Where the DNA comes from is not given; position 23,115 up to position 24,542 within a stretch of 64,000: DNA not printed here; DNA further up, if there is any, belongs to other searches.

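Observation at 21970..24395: Orphan-looking DNA amino-methyltransferase translationally coupled (ATGA overlap) to an unannotatable 376-aa protein behind an AT-rich spacer: candidate restriction-modification or other defence pair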

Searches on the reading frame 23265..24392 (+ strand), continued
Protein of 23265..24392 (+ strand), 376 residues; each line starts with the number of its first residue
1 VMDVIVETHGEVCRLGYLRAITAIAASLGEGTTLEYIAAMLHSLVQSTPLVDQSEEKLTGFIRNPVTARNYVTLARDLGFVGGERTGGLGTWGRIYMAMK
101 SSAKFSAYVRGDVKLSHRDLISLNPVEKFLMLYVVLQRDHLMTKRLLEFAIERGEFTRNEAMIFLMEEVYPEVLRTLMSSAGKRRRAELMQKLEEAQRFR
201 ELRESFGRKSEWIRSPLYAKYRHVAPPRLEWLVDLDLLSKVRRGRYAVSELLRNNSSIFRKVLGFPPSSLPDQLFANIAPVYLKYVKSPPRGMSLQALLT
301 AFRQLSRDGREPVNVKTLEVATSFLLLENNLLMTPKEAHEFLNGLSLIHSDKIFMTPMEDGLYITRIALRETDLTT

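Call 36: fold_search(model_id=the predicted structure, library=pdb)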
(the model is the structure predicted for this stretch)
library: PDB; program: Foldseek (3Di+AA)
matches with E <= 10: 238; with E <= 0.001: 0
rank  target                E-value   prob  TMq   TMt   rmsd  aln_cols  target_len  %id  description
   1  2ewf                  1.1e-01  0.85  0.36  0.25  15.6       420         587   11  Crystal structure of the site-specific DNA nickase N.BspD6I (released 2006-11-21)
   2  5liq_A                1.2e-01  0.84  0.35  0.24  15.7       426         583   12  The structure of C160S,C508S,C578S mutant of Nt.BspD6I nicking endonuclease at 0.185 nm resolution . (released 2017-08-02)
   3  8ycm_B                1.4e-01  0.23  0.13  0.20  17.0       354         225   10  Monomeric Human STK19 (released 2024-03-06)
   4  5liq_B                1.6e-01  0.75  0.32  0.22  16.8       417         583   12  The structure of C160S,C508S,C578S mutant of Nt.BspD6I nicking endonuclease at 0.185 nm resolution . (released 2017-08-02)
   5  6qnz_A                2.8e-01  0.57  0.32  0.23  13.9       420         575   11  Crystal structure of the site-specific DNA nickase N.BspD6I E418A Mutant (released 2020-03-04)
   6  6qnz_B                3.9e-01  0.51  0.31  0.22  14.3       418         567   12  Crystal structure of the site-specific DNA nickase N.BspD6I E418A Mutant (released 2020-03-04)
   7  9er2_Q                4.7e-01  0.57  0.13  0.20  13.9       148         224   13  PolII-TCR-STK19 structure. (released 2024-12-04)
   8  5xf8_C                5.1e-01  0.33  0.14  0.12  27.3       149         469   17  Cryo-EM structure of the Cdt1-MCM2-7 complex in AMPPNP state (released 2017-05-03)
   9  7z1o_O                5.1e-01  0.06  0.11  0.08  23.5       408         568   12  Structure of yeast RNA Polymerase III PTC + NTPs (released 2022-08-31)
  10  9bz0_f                5.4e-01  0.13  0.12  0.19  17.2       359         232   12  Structure of an STK19-containing TC-NER complex (released 2024-12-25)
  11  5lhc_A                5.9e-01  0.51  0.35  0.25  15.7       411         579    9  The structure of D456A mutant of Nt.BspD6I nicking endonuclease at 0.24 nm resolution . (released 2017-08-16)
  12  5liz                  5.9e-01  0.25  0.26  0.18  17.6       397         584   13  The structure of Nt.BspD6I nicking endonuclease with all cysteines mutated by serine residues at 0.19 nm resolution . (released 2017-08-02)
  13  7ctf_A                6.1e-01  0.96  0.18  0.55   4.3        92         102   21  Human origin recognition complex 1-5 State II (released 2021-01-06)
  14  7jps_A                6.4e-01  0.75  0.18  0.19  16.2       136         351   16  ORC-DNA: Human Origin Recognition Complex (ORC) with DNA bound in the core (released 2020-09-09)
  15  3a4c                  6.7e-01  0.98  0.18  0.55   3.8        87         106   16  Crystal structure of cdt1 C terminal domain (released 2009-10-13)
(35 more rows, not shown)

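Call 39: search_protein_families(library=pfam, alignment_id=A1, max_evalue=1)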
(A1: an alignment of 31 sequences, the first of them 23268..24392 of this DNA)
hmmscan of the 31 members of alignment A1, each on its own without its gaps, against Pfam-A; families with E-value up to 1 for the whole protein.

A. member 1, window:23268-24392:+ (375 aa): 0 families

B. families by the number of members that match (of 31 scanned): 18 families
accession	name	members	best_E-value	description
PF13338.12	AbiEi_4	5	0.012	Transcriptional regulator, AbiEi antitoxin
PF22317.1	PolB_N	2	0.026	DNA polymerase II small subunit, N-terminal domain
PF13475.11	DUF4116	2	0.04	Domain of unknown function (DUF4116)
PF25030.1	M-HEAT_ATR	2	0.047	Serine/threonine-protein kinase ATR, M-HEAT region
PF14204.11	Ribosomal_L18_c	2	0.08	Ribosomal L18 C-terminal region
PF16841.11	CBM60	2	0.12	Ca-dependent carbohydrate-binding module xylan-binding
PF09127.17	Leuk-A4-hydro_C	2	0.19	Leukotriene A4 hydrolase, C-terminal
PF05669.17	Med31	1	0.01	SOH1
PF10074.15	RovC_DNA-bd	1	0.053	T6SS, Transcription factor, DNA binding domain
PF10130.15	PIN_2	1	0.055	PIN domain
PF22665.2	DUF6293_C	1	0.067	DUF6293 C-terminal winged helix domain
PF24694.1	LNS2_PITM1-3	1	0.069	PITM 1-3, LNS2 domain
PF20861.2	Isd_H_B_linker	1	0.16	Iron-regulated surface determinant protein H/B, linker domain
PF04286.17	DUF445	1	0.2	Protein of unknown function (DUF445)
PF25457.1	IRF-2BP1_2_M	1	0.21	IRF-2BP1/2 middle domain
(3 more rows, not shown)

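Call 43: search_protein_representatives(alignment_id=A1)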
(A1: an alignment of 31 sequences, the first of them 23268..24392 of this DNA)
Query: 31 sequences, 370 profile positions. Proteins with E-value up to 0.001 (for the whole library): 176; up to 1e-10: 40; up to 1e-30: 24. The best 150 are listed.
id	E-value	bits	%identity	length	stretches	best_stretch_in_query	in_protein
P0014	3.7e-157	539.7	-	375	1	1-369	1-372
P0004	1.1e-150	518.3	-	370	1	1-369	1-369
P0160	2.3e-141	487.7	-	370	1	1-369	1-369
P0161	9.5e-131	452.8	-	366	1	1-366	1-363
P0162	2.3e-116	405.4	-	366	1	1-370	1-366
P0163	3.1e-74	266.8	-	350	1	1-354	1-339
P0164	5.7e-74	265.9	-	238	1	133-369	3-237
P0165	1.8e-72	261.0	-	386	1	2-349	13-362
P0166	2.0e-68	247.7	-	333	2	2-166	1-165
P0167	6.1e-55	203.3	-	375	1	2-366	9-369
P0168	4.1e-52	194.0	-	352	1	52-341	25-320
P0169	1.8e-51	191.9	-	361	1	5-347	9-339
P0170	5.6e-50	187.0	-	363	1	10-366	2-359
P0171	7.6e-49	183.3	-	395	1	4-342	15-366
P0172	1.6e-46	175.6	-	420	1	1-343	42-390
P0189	3.1e-13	66.1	-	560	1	3-265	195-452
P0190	5.0e-13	65.4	-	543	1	2-234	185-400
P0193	2.7e-11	59.7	-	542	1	11-349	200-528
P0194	3.7e-11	59.3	-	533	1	5-337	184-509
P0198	1.3e-10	57.4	-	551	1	11-338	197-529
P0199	1.6e-10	57.1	-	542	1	8-363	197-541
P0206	7.7e-10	54.9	-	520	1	9-360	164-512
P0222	3.2e-08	49.6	-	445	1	65-354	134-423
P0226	6.2e-08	48.6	-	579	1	2-242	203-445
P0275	2.3e-05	40.2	-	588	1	3-236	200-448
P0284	5.1e-05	39.0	-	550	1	5-234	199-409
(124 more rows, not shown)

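Call 44: search_protein_families(library=pfam, proteins=[P0189, P0190, P0193, P0194, P0198, P0206, P0226, P0275, P0172, P0222], max_evalue=0.01)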
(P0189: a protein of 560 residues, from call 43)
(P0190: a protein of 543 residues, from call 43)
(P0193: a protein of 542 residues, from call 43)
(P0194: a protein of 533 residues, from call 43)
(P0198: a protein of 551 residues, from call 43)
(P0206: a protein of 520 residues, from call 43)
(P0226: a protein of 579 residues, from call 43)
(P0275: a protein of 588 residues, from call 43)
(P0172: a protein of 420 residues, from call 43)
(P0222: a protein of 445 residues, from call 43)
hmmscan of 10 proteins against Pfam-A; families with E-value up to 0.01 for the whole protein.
P0189 (560 aa): 0 families

P0190 (543 aa): 0 families

P0193 (542 aa): 0 families

P0194 (533 aa): 0 families

P0198 (551 aa): 0 families

P0206 (520 aa): 1 family
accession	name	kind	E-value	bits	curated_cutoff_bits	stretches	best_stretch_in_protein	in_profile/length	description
PF14947.12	HTH_45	-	0.0005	20.5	25.5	0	226-253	35-62/77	Winged helix-turn-helix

P0226 (579 aa): 0 families

P0275 (588 aa): 0 families

P0172 (420 aa): 0 families

P0222 (445 aa): 0 families

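Call 46: find_encoding_contigs(protein=P0193, flank=6000, max_places=4)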
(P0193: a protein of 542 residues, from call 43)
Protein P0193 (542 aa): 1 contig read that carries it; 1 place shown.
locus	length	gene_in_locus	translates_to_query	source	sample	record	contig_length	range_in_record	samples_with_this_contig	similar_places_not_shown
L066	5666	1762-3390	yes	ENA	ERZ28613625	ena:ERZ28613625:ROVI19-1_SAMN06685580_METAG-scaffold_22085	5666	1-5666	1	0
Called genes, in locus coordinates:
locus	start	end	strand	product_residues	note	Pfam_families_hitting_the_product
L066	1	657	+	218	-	?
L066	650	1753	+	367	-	-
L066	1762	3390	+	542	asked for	-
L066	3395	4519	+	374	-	PF10923:BrxC_BrxD (faint)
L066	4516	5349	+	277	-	-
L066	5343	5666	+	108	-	?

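Call 47: find_encoding_contigs(protein=P0167, flank=6000, max_places=3)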
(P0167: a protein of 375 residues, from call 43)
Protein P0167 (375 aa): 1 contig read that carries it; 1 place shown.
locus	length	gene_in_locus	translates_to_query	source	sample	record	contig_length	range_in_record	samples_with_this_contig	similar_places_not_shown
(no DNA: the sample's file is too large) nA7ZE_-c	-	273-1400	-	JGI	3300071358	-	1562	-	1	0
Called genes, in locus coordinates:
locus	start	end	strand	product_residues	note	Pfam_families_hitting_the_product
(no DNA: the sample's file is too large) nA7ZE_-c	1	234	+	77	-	?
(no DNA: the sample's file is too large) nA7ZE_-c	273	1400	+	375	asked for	-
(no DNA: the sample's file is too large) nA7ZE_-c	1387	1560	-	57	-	?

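Call 48: search_protein_families(library=padloc, proteins=[L066:1-654:+, L066:650-1750:+, L066:1762-3387:+, L066:3395-4516:+, L066:4516-5346:+, L066:5343-5666:+], max_evalue=0.01)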
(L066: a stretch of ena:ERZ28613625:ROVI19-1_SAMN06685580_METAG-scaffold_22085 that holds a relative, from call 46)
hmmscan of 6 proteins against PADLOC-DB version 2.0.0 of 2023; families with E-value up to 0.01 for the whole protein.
L066:1-654:+ (218 aa): 7 families
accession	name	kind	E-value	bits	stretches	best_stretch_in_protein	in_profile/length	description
PDLC02776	SspC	-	2.2e-48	162.8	1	1-193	845-1038/1039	SspC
PDLC02781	SspC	-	5e-18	62.3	1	4-189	914-1100/1104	SspC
PDLC02778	SspC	-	5.5e-17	58.8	1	4-135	908-1038/1053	SspC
PDLC02779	SspC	-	7.4e-17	58.5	1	3-141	908-1048/1054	SspC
PDLC02775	SspC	-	3.9e-14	49.4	1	1-137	915-1052/1064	SspC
PDLC02780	SspC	-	1.5e-07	27.8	1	2-148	894-1030/1045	SspC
PDLC02773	SspC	-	0.00081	15.4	1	4-64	875-934/1011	SspC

L066:650-1750:+ (367 aa): 4 families
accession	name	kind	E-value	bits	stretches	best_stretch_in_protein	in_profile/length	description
PDLC02782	SspD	-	6.3e-89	296.4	2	5-162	1-159/277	SspD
PDLC02510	BrxP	-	2.2e-05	20.9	1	7-127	136-260/779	BrxP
PDLC02661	DndC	-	0.00014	19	1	7-110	26-142/468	DndC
PDLC02662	DndC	-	0.0015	15.6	1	6-109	29-145/481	DndC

L066:1762-3387:+ (542 aa): 0 families

L066:3395-4516:+ (374 aa): 0 families

L066:4516-5346:+ (277 aa): 0 families

L066:5343-5666:+ (108 aa): 5 families
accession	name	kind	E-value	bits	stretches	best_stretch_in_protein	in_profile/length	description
PDLC02706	PbeA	-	1.3e-37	127.8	1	12-108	1-97/722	PbeA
PDLC02707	PbeA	-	1.9e-17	61.1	1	12-88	9-85/672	PbeA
PDLC02704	PbeA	-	1.3e-15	55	1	12-88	8-84/682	PbeA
PDLC02703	PbeA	-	1.4e-12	45.1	1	24-91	20-87/626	PbeA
PDLC02705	PbeA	-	6.6e-09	32.5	1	24-101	20-97/691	PbeA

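Call 49: search_protein_families(library=pfam, proteins=[L066:1-654:+, L066:650-1750:+, L066:3395-4516:+, L066:4516-5346:+, L066:5343-5666:+], max_evalue=0.05)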
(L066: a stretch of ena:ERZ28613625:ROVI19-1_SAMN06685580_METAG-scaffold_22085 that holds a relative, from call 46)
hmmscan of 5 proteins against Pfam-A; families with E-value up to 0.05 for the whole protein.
L066:1-654:+ (218 aa): 1 family
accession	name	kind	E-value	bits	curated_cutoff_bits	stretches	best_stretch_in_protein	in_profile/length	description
PF13977.11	TetR_C_6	-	0.0076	16.9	27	0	104-146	24-65/115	BetI-type transcriptional repressor, C-terminal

L066:650-1750:+ (367 aa): 1 family
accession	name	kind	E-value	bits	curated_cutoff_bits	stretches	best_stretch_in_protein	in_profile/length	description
PF01507.26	PAPS_reduct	-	0.0024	18.4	22.5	1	6-123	2-113/175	Phosphoadenosine phosphosulfate reductase domain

L066:3395-4516:+ (374 aa): 4 families
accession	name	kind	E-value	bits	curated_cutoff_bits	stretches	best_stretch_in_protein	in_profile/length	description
PF10923.14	BrxC_BrxD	-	4.7e-05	22.9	22.2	0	55-116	54-114/414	BREX system ATP-binding protein BrxC/D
PF13401.12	AAA_22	-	0.0015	19.3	27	0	52-127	7-75/130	AAA domain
PF05621.17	TniB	-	0.0019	18.1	22.4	0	44-135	26-119/189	Bacterial TniB protein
PF23135.2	TRI4_N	-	0.023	15.1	27.8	0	284-303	26-45/61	TRI4 N-terminal domain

L066:4516-5346:+ (277 aa): 1 family
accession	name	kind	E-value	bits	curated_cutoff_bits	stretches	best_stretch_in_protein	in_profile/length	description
PF01850.27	PIN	-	0.012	16.7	23.6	1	5-71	1-69/120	PIN domain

L066:5343-5666:+ (108 aa): 0 families

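Call 52: find_encoding_contigs(protein=P0165, flank=5000, max_places=3)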
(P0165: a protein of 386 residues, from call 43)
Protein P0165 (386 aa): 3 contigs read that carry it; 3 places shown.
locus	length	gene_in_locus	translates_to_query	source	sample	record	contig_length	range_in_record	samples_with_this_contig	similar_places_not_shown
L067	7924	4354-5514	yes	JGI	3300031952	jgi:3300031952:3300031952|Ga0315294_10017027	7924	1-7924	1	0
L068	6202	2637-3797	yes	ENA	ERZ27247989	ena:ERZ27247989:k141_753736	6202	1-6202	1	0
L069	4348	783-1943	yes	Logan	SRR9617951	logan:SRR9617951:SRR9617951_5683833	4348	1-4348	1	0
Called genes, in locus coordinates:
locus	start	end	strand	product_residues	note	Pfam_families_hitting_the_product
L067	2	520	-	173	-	?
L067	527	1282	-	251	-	PF11463:R-HINP1I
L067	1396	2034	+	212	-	PF12705:PDDEXK_1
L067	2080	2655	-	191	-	-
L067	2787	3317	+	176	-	PF04752:ChaC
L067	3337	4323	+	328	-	-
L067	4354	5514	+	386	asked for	-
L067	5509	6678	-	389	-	PF10923:BrxC_BrxD, PF01637:ATPase_2 (faint), PF13401:AAA_22 (faint)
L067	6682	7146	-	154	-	PF13091:PLDc_2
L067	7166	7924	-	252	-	?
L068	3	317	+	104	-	?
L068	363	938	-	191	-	-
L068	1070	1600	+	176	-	PF04752:ChaC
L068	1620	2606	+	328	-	-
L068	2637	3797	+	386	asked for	-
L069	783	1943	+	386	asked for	-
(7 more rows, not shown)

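Call 53: find_encoding_contigs(protein=P0172, flank=5000, max_places=3)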
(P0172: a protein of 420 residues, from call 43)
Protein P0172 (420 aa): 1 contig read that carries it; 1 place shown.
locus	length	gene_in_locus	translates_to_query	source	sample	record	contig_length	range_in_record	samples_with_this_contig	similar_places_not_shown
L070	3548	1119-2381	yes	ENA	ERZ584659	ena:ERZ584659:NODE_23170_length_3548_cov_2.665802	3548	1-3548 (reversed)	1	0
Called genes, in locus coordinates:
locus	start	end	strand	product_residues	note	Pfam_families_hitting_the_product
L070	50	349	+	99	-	-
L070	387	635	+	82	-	-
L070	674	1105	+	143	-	-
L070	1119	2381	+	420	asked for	-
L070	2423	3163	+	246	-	-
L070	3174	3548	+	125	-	?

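Call 54: search_protein_families(library=padloc, proteins=[L067:3337-4320:+, L067:4354-5511:+, L067:5512-6678:-, L067:6685-7146:-, L067:7169-7924:-, L070:674-1102:+, L070:2423-3160:+, L070:3174-3548:+], max_evalue=0.01)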
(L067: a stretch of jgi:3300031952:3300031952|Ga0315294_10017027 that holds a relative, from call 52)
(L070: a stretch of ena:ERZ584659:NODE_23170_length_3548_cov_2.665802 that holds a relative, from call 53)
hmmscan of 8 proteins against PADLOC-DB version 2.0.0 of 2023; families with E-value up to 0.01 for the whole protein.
L067:3337-4320:+ (328 aa): 0 families

L067:4354-5511:+ (386 aa): 0 families

L067:5512-6678:- (389 aa): 5 families
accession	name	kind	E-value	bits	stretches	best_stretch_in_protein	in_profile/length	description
PDLC02494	BrxD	-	4.1e-08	30.8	2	34-105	37-107/440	BrxD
PDLC04140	mad8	-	1.3e-06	26.2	1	39-247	18-216/314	mads_8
PDLC03959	SngB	-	0.0016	15.6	0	26-77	31-81/439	-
PDLC02372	Nhi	-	0.0028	14.4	1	16-86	165-234/470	-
PDLC02350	AbiO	-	0.005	13.6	1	16-94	161-234/468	AbiO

L067:6685-7146:- (154 aa): 4 families
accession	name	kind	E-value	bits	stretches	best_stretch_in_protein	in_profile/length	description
PDLC03829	ZacB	-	1e-07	29.2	1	85-131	293-337/586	-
PDLC02614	DrmC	-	0.00076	17.3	1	45-127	49-134/153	DrmC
PDLC03658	mREase_IV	-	0.0016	14.2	1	25-125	49-152/953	Type IV methyl-directed restriction enzyme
PDLC02901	DpdK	-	0.0023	15.7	0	45-118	70-141/173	DpdK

L067:7169-7924:- (252 aa): 19 families
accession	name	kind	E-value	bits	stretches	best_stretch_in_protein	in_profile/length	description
PDLC04105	HerA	-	2.1e-16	57.6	1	56-195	377-506/576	-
PDLC02188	HerA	-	1.1e-14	52.3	1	56-223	375-528/578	-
PDLC04140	mad8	-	1.6e-13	48.8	1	23-246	132-308/314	mads_8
PDLC04102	HerA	-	2.7e-12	43.8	1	52-190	459-585/654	-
PDLC04106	HerA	-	1.8e-10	38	1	115-189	512-593/667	-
PDLC04097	HerA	-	4.9e-10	36.7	1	25-189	404-557/618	-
PDLC04100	HerA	-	5.1e-10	36.6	1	60-188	402-519/580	-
PDLC04104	HerA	-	1.4e-09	35.2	1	62-197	184-309/379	-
PDLC02185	HerA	-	2.4e-09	34.5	1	113-189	446-526/585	-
PDLC04098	HerA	-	7.9e-08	29.3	1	59-189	485-611/686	-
PDLC04103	HerA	-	4.2e-07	26.7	1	113-187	441-519/579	-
PDLC01055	HerA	-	6.3e-07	26.6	1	26-166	347-472/532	Type III coevolved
PDLC02679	DndH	-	8.2e-07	24.8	1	34-164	1520-1637/1711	DndH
PDLC02682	DndH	-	1.3e-06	24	1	31-157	1493-1606/1686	DndH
PDLC02684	DndH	-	5.4e-06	22.2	1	34-162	1530-1642/1715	DndH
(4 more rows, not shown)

L070:674-1102:+ (143 aa): 0 families

L070:2423-3160:+ (246 aa): 1 family
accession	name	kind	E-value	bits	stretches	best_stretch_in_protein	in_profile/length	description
PDLC00695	Effector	-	0.0083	13.7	0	19-65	89-133/195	2TM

L070:3174-3548:+ (125 aa): 1 family
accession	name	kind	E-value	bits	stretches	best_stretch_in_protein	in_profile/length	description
PDLC04134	mad2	-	0.00012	19.1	1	17-107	257-337/492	mads_2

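Call 55: search_protein_families(library=pfam, proteins=[L067:3337-4320:+, L067:7169-7924:-, L070:50-346:+, L070:387-632:+, L070:674-1102:+, L070:2423-3160:+, L070:3174-3548:+], max_evalue=0.05)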
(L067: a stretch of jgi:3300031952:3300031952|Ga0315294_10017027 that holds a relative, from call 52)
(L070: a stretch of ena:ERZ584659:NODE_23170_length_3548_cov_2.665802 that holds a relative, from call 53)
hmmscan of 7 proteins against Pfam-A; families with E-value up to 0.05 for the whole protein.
L067:3337-4320:+ (328 aa): 0 families

L067:7169-7924:- (252 aa): 2 families
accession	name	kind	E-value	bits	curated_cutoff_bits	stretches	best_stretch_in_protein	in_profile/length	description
PF05872.18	HerA_C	-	0.037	13.1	22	1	117-229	262-366/502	Helicase HerA-like C-terminal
PF01935.23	DUF87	-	0.041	14.4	23.2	0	22-84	153-220/220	Helicase HerA, central domain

L070:50-346:+ (99 aa): 0 families

L070:387-632:+ (82 aa): 0 families

L070:674-1102:+ (143 aa): 0 families

L070:2423-3160:+ (246 aa): 7 families
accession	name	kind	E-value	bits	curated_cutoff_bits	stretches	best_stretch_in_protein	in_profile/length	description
PF14992.11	TMCO5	-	0.00012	21.9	32.2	1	12-66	119-173/280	TMCO5 family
PF19111.5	DUF5798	-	0.0025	18.4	27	1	17-85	13-73/89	Family of unknown function (DUF5798)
PF13720.11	Acetyltransf_11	-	0.0097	16.7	24.5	0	6-51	18-63/82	Udp N-acetylglucosamine O-acyltransferase; Domain 2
PF10280.14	Med11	-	0.015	16.2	26.9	0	51-98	5-55/120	Mediator complex protein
PF18169.6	SLATT_6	-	0.015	15.3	27.1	0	19-65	89-132/176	SMODS and SLOG-associating 2TM effector domain 6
PF23353.1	BBS2_hp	-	0.031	14.8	27.7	0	25-62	4-41/98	BBS2 hairpin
PF18498.6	DUF5618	-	0.045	14.4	33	0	24-84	45-103/121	Domain of unknown function (DUF5618)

L070:3174-3548:+ (125 aa): 0 families
